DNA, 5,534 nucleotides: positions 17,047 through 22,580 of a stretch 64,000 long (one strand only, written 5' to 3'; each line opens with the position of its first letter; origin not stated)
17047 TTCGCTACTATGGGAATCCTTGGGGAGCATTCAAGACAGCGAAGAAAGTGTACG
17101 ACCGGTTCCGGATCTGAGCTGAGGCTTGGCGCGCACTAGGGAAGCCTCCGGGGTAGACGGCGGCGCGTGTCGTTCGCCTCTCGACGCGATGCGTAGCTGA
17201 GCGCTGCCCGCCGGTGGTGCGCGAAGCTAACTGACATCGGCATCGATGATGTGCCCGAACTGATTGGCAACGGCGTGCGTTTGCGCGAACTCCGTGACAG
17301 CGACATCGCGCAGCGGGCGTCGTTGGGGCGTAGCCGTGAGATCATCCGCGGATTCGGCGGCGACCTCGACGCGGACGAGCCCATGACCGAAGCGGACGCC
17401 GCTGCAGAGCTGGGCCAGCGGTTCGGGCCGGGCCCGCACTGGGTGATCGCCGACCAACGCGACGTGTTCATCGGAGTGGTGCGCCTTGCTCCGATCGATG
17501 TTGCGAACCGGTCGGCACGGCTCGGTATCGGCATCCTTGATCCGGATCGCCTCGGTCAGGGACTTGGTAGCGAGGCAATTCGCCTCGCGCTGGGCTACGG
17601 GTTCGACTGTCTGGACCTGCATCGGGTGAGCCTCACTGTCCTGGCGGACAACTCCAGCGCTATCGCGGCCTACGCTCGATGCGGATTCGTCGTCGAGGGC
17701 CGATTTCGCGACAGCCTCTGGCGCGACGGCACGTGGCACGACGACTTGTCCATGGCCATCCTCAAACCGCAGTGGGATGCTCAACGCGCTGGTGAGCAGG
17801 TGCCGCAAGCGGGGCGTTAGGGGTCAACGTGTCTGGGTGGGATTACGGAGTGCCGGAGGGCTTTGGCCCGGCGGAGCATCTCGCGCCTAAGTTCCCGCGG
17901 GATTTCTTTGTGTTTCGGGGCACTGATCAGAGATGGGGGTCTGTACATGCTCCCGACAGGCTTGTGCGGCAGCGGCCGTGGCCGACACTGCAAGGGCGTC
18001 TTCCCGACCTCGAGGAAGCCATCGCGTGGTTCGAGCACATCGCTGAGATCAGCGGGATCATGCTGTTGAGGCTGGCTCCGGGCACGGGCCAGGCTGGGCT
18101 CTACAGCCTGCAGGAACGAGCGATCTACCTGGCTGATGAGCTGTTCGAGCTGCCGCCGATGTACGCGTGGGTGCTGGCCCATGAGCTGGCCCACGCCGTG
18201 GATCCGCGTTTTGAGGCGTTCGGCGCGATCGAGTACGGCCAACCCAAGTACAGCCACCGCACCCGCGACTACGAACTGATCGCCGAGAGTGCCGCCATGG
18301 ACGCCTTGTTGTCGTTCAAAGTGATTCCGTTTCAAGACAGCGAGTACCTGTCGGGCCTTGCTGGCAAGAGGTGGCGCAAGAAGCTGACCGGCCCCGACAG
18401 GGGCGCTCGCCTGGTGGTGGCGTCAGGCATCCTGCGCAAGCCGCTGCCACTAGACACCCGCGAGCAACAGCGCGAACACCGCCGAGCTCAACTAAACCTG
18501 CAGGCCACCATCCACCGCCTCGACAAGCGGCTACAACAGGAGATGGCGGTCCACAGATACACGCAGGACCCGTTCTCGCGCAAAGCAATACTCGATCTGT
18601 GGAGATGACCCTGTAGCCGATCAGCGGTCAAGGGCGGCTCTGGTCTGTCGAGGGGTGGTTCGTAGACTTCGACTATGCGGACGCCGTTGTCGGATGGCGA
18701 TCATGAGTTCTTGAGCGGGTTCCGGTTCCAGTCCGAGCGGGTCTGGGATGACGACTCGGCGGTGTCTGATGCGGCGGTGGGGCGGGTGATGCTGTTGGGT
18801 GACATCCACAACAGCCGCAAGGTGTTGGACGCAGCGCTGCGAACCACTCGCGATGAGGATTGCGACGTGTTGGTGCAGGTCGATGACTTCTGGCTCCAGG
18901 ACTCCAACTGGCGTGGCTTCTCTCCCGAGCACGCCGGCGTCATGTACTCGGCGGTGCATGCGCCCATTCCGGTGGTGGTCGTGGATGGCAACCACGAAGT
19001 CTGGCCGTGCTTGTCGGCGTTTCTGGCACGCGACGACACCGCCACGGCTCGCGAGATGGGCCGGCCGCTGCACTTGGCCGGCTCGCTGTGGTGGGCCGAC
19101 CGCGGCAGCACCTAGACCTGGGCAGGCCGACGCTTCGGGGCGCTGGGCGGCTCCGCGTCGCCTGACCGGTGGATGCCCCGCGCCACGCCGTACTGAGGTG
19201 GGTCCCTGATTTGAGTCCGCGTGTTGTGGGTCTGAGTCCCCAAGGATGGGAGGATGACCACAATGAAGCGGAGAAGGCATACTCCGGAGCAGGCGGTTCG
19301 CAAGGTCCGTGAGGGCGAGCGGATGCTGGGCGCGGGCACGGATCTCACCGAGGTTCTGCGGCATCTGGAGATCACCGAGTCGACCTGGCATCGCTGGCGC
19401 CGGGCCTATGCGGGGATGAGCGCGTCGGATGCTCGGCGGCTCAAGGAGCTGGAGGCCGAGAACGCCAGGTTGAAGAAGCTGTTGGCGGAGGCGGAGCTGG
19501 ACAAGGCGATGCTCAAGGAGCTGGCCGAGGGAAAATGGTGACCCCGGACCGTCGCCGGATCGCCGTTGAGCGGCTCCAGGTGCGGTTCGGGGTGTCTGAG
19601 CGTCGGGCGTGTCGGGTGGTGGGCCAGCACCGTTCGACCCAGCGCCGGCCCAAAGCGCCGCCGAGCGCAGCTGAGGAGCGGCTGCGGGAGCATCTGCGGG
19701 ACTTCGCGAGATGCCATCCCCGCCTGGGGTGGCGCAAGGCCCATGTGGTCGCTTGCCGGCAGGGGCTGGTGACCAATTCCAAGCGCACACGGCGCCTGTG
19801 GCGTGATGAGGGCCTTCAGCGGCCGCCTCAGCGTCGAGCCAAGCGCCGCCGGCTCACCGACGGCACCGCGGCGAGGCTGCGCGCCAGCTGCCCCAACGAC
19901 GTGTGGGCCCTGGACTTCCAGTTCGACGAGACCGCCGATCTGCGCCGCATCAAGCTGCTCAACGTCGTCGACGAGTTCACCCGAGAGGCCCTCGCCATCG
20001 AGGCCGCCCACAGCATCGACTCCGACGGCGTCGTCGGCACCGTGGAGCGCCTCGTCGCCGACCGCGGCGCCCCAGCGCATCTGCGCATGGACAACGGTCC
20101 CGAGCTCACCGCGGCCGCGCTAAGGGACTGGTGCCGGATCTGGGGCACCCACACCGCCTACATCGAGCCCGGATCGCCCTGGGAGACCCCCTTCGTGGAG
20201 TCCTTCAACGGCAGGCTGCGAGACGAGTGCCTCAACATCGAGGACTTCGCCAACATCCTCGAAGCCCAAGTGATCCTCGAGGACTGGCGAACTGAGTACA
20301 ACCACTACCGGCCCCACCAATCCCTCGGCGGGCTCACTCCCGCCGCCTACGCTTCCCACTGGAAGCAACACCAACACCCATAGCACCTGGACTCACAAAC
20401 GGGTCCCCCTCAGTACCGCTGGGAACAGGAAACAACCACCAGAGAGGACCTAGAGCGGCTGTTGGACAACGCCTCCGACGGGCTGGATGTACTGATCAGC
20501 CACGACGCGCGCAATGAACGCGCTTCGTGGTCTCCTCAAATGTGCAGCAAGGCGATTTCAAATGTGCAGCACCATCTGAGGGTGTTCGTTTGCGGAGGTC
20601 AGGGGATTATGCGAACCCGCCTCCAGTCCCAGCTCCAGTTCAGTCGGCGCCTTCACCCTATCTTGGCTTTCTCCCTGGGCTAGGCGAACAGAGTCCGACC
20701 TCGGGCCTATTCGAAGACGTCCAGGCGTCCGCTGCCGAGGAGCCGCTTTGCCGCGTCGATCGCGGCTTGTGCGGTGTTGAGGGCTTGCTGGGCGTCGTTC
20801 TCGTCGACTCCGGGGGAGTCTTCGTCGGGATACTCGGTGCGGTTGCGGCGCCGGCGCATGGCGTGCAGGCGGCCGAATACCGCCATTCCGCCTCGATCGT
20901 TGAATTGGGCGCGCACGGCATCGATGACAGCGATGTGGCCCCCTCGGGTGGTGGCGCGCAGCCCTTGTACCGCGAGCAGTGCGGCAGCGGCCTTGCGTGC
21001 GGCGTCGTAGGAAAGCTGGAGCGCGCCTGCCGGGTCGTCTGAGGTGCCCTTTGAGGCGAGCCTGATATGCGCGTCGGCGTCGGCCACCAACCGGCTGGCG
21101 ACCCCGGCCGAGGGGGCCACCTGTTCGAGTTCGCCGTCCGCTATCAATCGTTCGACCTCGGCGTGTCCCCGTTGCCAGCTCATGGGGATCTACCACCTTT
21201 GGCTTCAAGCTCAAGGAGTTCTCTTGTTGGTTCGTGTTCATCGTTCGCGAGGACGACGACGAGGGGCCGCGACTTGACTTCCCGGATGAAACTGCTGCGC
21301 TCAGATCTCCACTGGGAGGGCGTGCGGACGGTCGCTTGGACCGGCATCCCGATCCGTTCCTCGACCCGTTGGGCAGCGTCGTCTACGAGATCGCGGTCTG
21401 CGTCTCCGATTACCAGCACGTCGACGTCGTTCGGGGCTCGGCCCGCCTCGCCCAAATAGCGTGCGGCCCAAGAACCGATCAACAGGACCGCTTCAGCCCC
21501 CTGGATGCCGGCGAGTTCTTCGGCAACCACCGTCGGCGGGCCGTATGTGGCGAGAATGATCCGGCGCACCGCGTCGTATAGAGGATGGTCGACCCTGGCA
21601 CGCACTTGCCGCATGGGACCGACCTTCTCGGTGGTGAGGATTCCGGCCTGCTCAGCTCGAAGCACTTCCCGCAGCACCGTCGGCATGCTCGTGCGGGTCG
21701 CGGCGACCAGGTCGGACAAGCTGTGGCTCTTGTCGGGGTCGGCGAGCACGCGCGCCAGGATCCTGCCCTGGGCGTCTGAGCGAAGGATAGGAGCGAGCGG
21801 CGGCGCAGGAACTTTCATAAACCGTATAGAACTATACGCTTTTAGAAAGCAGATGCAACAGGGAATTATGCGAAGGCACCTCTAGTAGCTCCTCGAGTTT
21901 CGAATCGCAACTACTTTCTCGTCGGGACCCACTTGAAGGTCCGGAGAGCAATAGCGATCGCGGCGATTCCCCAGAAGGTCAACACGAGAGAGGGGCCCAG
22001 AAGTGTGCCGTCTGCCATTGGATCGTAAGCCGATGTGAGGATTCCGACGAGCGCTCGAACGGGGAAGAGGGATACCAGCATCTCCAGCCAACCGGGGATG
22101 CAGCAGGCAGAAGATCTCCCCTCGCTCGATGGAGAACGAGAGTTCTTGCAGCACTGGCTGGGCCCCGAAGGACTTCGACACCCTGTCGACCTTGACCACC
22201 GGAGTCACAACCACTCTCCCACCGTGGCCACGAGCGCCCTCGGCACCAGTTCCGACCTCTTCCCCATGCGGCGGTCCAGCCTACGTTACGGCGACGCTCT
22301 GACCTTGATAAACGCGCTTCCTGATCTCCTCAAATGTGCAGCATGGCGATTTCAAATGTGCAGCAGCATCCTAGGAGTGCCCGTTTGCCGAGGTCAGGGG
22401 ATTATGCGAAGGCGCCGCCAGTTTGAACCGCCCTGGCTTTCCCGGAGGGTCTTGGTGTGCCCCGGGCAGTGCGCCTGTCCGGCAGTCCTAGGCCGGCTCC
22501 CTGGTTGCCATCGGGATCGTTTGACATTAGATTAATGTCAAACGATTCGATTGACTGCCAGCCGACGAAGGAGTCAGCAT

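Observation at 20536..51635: Every junction element carries two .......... boxes at a fixed 22-23 bp spacing: candidate arm-type recombinase sites of one element family using two tRNA targets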

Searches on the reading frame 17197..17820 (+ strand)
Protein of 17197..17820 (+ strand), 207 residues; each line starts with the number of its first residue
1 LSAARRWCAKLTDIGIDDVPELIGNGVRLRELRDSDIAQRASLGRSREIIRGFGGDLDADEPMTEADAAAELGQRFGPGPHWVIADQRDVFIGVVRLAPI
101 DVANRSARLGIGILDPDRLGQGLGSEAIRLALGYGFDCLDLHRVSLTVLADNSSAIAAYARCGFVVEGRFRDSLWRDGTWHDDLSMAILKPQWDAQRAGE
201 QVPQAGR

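Call 16: search_protein_families(library=pfam, proteins=[window:17197-17820:+], max_evalue=0.01)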
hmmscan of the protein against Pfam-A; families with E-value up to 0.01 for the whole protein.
window:17197-17820:+ (207 aa): 4 families
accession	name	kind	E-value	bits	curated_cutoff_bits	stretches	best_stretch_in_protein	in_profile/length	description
PF13302.13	Acetyltransf_3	-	3.9e-17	63.7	25.4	1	28-165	3-138/138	Acetyltransferase (GNAT) domain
PF00583.31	Acetyltransf_1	-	1.6e-12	48.2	20.7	1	75-164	28-116/116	Acetyltransferase (GNAT) family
PF13508.13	Acetyltransf_7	-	4.6e-05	24.2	27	1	81-165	5-83/84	Acetyltransferase (GNAT) domain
PF13523.12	Acetyltransf_8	-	0.0016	18.6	27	1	115-170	88-143/145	Acetyltransferase (GNAT) domain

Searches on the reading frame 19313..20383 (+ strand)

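Call 16: search_protein_families(library=pfam, proteins=[window:19313-20383:+], max_evalue=0.01)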
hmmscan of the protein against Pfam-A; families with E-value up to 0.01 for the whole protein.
window:19313-20383:+ (356 aa): 4 families
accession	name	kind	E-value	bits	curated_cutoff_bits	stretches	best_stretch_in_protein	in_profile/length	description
PF13683.12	rve_3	-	2.7e-25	88.3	26.5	1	279-343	3-67/67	Integrase core domain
PF00665.32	rve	-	1.9e-17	63.8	32.6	1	192-289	2-102/102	Integrase core domain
PF13333.12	rve_2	-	2.6e-06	27.9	22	1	296-349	1-54/56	Integrase core domain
PF13276.12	HTH_21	-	3.6e-05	24.4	28.1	1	121-175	3-59/60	HTH-like domain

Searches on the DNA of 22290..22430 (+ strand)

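Call 55: search_dna_similar(query=window:22290-22430:+, collection=plasmids, mode=distant, max_evalue=1)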
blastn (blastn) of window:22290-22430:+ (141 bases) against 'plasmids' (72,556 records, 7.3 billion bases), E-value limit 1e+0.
No match.
